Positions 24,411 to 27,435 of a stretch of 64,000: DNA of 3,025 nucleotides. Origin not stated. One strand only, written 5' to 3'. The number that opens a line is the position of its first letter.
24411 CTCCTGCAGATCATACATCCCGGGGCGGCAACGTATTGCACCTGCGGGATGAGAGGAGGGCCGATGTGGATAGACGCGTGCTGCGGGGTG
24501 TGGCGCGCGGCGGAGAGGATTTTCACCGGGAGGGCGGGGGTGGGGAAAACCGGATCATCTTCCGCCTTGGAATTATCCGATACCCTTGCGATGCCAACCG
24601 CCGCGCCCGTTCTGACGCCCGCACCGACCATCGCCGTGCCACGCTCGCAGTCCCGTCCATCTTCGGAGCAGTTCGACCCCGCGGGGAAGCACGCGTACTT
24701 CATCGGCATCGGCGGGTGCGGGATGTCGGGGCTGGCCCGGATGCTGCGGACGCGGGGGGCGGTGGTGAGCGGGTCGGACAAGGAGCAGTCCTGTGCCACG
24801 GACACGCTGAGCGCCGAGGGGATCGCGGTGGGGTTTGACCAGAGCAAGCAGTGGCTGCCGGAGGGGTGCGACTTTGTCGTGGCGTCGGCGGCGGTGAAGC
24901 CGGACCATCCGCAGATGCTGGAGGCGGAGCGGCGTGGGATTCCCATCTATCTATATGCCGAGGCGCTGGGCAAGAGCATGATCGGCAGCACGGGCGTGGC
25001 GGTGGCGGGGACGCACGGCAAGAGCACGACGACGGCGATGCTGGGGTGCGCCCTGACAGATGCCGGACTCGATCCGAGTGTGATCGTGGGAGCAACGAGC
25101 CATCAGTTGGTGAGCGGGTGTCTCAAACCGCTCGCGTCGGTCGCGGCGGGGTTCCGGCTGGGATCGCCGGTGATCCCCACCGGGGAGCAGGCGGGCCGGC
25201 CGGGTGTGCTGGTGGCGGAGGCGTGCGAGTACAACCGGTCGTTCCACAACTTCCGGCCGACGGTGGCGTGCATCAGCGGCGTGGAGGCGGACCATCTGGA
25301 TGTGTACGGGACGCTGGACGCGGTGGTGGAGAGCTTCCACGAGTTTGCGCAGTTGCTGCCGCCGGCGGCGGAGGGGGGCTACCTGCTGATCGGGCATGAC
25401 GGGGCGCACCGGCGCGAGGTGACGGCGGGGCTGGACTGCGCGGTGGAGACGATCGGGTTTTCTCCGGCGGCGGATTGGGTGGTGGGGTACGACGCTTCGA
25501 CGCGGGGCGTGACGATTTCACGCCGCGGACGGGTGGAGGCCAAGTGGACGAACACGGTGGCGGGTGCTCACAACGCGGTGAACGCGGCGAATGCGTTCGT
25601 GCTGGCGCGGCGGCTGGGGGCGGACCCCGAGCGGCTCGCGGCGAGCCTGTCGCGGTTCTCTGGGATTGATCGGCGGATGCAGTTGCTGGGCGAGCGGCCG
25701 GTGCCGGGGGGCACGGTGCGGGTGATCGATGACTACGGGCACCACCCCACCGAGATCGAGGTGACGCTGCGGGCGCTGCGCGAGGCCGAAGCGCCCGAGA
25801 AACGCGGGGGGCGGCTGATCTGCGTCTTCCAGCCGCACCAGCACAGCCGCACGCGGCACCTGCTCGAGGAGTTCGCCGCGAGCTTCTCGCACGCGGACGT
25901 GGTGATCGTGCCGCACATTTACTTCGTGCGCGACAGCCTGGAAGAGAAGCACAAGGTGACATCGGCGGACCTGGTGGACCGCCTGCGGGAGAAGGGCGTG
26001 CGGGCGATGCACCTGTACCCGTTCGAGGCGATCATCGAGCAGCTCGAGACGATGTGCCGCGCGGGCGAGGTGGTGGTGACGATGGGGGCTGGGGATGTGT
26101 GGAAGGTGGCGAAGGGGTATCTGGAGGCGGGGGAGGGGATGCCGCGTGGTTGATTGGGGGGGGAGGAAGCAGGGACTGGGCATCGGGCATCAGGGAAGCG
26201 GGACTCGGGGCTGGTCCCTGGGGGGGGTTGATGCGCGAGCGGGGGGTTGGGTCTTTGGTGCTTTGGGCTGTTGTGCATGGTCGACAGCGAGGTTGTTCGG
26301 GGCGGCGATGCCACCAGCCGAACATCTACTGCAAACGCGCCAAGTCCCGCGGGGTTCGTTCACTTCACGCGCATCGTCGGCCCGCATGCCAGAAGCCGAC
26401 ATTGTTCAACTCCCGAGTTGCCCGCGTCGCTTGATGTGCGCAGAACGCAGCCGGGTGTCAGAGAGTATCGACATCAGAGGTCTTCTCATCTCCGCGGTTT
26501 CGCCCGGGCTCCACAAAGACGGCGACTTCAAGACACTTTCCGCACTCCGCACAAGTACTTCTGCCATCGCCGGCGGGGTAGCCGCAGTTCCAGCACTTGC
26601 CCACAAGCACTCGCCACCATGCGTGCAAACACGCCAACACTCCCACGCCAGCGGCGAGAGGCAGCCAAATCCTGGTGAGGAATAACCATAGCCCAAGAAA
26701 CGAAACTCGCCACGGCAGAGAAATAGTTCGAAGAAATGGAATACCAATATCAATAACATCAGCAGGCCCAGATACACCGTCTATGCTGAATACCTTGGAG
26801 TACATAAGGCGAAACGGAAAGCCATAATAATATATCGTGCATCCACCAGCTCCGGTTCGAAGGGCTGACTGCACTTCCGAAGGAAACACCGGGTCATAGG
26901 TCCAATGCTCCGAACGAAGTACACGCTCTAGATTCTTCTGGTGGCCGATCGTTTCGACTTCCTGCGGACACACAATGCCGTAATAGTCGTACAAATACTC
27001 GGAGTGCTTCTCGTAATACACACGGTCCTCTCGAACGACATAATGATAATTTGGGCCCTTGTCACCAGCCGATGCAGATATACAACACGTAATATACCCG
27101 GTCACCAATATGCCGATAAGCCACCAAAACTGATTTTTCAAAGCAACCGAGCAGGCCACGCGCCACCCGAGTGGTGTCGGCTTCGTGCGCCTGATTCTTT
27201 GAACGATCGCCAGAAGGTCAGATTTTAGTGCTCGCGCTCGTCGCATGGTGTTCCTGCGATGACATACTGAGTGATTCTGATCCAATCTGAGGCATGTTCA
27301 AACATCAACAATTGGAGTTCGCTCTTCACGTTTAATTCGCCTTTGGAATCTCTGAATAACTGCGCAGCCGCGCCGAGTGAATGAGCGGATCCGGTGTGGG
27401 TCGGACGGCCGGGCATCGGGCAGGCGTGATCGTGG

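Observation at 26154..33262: Orphan RHS-end / small-membrane-gene cassette array with no parent rhs gene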

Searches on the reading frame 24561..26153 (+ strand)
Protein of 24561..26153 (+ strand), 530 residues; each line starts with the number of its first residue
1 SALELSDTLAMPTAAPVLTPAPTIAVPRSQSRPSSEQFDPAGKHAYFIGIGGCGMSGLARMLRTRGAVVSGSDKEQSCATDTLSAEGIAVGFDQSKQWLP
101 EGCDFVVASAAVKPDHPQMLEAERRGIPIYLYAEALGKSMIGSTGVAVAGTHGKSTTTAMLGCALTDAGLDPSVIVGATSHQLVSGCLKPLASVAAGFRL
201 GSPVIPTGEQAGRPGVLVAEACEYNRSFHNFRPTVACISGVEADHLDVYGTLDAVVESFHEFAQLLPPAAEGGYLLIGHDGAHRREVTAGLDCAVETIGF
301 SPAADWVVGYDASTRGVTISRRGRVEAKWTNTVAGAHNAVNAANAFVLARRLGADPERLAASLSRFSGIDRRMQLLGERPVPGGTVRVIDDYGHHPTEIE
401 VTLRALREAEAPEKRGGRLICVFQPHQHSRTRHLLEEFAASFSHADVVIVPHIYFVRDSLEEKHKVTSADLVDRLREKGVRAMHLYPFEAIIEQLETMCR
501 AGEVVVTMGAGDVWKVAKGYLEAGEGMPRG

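Call 89: search_protein_families(library=pfam, max_evalue=0.00001, proteins=[window:24561-26153:+])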
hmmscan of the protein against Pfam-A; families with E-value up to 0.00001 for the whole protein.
window:24561-26153:+ (530 aa): 3 families
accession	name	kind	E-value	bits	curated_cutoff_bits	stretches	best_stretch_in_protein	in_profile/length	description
PF02875.26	Mur_ligase_C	-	1.2e-20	75.1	28.4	1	371-511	1-127/127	Mur ligase, glutamate ligase domain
PF01225.30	Mur_ligase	-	2.1e-19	70.1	21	1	45-140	2-91/95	Mur ligase family, catalytic domain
PF08245.18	Mur_ligase_M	-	4.1e-13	50.2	24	1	148-348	1-199/200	Mur ligase middle domain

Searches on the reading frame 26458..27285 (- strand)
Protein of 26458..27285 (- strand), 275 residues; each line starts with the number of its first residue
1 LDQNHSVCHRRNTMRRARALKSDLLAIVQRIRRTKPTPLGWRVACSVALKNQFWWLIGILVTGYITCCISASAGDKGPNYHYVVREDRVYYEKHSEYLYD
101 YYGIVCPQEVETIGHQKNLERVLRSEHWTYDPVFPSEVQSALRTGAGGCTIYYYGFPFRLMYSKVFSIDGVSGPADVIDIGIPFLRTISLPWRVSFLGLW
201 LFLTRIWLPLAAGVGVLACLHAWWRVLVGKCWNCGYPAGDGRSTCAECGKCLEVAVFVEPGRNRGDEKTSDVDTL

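Call 5: search_protein_families(library=pfam, max_evalue=1, proteins=[window:26458-27285:-])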
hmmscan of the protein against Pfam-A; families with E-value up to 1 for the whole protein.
window:26458-27285:- (275 aa): 3 families
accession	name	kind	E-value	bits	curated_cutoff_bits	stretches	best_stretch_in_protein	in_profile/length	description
PF13240.11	Zn_Ribbon_1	-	0.0023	18.1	25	1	230-250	1-21/23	zinc-ribbon domain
PF12773.13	DZR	-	0.15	12.6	27.3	1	229-249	25-45/45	Double zinc ribbon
PF13248.11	Zn_ribbon_3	-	0.38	10.7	27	1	230-250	4-24/26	zinc-ribbon domain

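Call 6: search_protein_families(library=ncbifam, max_evalue=1, proteins=[window:26458-27285:-])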
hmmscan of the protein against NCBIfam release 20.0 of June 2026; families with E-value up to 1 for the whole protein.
window:26458-27285:- (275 aa): 0 families

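Call 15: list_cluster_members(proteins=[P0001, P0002, window:26458-27285:-, window:29246-29848:-, window:32187-33014:-, window:30460-30969:-, window:27972-28334:-, window:33264-34871:-])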
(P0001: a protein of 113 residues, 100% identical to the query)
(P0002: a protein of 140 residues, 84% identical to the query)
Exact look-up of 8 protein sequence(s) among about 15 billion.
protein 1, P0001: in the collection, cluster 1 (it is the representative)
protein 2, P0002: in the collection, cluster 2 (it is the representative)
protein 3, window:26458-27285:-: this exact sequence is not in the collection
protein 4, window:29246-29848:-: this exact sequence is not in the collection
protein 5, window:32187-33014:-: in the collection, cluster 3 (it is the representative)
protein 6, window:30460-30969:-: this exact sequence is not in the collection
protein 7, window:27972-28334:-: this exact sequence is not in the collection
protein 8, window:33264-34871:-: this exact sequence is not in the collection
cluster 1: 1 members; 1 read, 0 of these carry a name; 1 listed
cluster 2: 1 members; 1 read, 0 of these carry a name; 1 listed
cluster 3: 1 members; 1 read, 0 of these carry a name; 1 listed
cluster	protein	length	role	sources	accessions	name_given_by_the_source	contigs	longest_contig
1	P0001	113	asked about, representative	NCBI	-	-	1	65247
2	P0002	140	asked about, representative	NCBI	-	-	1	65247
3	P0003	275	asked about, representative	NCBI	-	-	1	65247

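Call 28: find_homologous_proteins(query=A3, max_evalue=0.001)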
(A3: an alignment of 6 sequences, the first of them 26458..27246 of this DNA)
Query A3 (6 sequences) (262 aa, profile of the alignment): 2 proteins with E <= 0.001 among 8000 candidates.
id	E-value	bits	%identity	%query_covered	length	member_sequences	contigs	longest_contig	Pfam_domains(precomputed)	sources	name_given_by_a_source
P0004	5.5e-64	234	100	100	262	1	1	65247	-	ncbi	-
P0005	7.3e-54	201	39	12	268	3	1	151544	-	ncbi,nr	ncbi:MAG: hypothetical protein JSR77_01510 [Planctomycetes bacterium]|nr:hypothetical protein [Planc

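Call 47: search_protein_representatives(alignment_id=A4)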
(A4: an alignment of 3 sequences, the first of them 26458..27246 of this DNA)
Query: 3 sequences, 204 profile positions. Proteins with E-value up to 0.001 (for the whole library): 582; up to 1e-10: 6; up to 1e-30: 2. The best 150 are listed.
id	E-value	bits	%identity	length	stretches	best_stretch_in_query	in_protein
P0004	1.8e-79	282.7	-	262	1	1-203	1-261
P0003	2.8e-76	272.3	-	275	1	17-204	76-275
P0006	5.3e-12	62.4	-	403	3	141-202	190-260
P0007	8.6e-12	61.7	-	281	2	85-199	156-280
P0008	9.3e-12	61.6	-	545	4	149-197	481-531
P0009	1.5e-11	60.9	-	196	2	152-201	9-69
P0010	1.9e-10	57.3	-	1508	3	148-197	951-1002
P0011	4.8e-10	56.0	-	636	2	132-197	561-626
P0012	9.9e-10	55.0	-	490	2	34-198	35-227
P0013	2.6e-09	53.6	-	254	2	146-200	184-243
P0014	6.8e-09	52.2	-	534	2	94-197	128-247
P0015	1.5e-08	51.1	-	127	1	131-197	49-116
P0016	2.4e-08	50.5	-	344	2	153-197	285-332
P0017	3.5e-08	49.9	-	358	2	161-198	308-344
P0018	4.4e-08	49.6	-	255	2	85-199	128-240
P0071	2.3e-06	44.0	-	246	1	67-200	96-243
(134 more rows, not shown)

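Call 53: find_encoding_contigs(protein=P0018, flank=5000, max_places=5)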
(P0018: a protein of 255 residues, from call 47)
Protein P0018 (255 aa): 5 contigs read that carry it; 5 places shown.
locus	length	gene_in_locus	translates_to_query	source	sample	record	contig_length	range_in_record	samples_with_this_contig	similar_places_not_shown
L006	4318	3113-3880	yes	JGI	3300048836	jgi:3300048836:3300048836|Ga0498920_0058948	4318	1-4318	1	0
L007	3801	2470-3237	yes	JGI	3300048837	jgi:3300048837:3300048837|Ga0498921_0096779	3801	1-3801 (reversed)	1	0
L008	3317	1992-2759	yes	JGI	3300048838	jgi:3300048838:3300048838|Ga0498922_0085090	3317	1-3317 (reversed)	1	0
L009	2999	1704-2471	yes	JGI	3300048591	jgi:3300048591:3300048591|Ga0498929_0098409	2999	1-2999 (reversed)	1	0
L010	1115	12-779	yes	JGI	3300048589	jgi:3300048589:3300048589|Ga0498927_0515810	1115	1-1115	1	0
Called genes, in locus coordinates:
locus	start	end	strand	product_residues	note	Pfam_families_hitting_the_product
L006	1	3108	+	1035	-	?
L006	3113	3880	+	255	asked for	-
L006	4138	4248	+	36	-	PF01527:HTH_Tnp_1 (weak)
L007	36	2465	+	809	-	-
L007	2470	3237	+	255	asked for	-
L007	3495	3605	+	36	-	PF01527:HTH_Tnp_1 (weak)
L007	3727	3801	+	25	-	?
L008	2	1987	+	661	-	?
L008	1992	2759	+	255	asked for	-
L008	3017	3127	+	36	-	PF01527:HTH_Tnp_1 (weak)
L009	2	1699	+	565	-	?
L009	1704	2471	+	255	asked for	-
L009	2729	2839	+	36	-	PF01527:HTH_Tnp_1 (weak)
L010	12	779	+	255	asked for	-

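Call 54: search_protein_families(library=ncbifam, max_evalue=0.01, proteins=[L006:1-3108:+])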
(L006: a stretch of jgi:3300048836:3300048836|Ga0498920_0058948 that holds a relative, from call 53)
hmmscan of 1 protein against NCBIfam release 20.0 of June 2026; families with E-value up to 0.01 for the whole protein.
L006:1-3108:+ (1035 aa): 2 families
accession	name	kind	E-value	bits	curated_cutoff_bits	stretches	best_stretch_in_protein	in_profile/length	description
NF041540.1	dockerin_GC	domain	1.8e-05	25.1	29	1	721-768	12-65/67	GC-type dockerin domain-anchored protein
TIGR01643.1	YD_repeat_2x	repeat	0.00012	22.4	15.8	0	65-95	1-31/42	YD repeat-containing protein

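Call 56: find_encoding_contigs(protein=P0071, flank=5000, max_places=3)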
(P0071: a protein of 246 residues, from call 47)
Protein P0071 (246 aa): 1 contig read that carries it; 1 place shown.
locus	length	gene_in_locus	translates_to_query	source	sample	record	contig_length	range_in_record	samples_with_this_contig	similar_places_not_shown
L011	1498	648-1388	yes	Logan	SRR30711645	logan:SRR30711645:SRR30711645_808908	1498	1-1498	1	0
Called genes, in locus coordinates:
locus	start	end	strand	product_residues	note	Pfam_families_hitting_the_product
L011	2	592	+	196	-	?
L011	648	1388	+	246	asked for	-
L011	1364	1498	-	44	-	?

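Call 63: find_encoding_contigs(protein=P0005, flank=10000, max_places=2)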
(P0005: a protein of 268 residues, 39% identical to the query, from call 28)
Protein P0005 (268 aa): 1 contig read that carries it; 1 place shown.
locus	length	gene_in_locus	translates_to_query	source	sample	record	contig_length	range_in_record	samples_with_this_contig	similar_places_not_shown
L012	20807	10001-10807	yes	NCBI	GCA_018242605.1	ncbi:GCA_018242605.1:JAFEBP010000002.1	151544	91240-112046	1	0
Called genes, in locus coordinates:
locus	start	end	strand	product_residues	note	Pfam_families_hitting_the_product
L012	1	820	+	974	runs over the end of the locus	PF03958:Secretin_N, PF00263:Secretin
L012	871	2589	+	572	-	PF05157:MshEN, PF00437:T2SSE, PF25199:nSTAND_NTPase5 (weak), PF13191:AAA_16 (weak)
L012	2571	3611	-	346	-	PF04166:PdxA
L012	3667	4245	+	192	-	PF00254:FKBP_C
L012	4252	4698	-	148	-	-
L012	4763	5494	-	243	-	PF03932:CutC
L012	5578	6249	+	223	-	PF06439:3keto-disac_hyd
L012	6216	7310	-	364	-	-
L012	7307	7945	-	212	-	-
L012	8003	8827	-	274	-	PF12728:HTH_17 (faint)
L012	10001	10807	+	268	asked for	-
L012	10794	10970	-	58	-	-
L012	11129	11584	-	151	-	-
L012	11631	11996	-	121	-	-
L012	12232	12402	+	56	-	-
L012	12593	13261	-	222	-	-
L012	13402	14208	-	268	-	-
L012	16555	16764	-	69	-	-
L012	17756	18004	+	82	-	PF14573:PP-binding_2 (weak), PF00550:PP-binding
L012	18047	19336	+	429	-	PF00109:ketoacyl-synt, PF02801:Ketoacyl-synt_C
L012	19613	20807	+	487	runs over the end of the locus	PF03160:Calx-beta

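Call 89: search_protein_families(library=pfam, max_evalue=0.00001, proteins=[L012:12593-13261:-])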
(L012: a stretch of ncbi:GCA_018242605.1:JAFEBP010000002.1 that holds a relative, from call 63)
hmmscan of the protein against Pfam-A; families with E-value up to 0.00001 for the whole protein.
L012:12593-13261:- (222 aa): 0 families
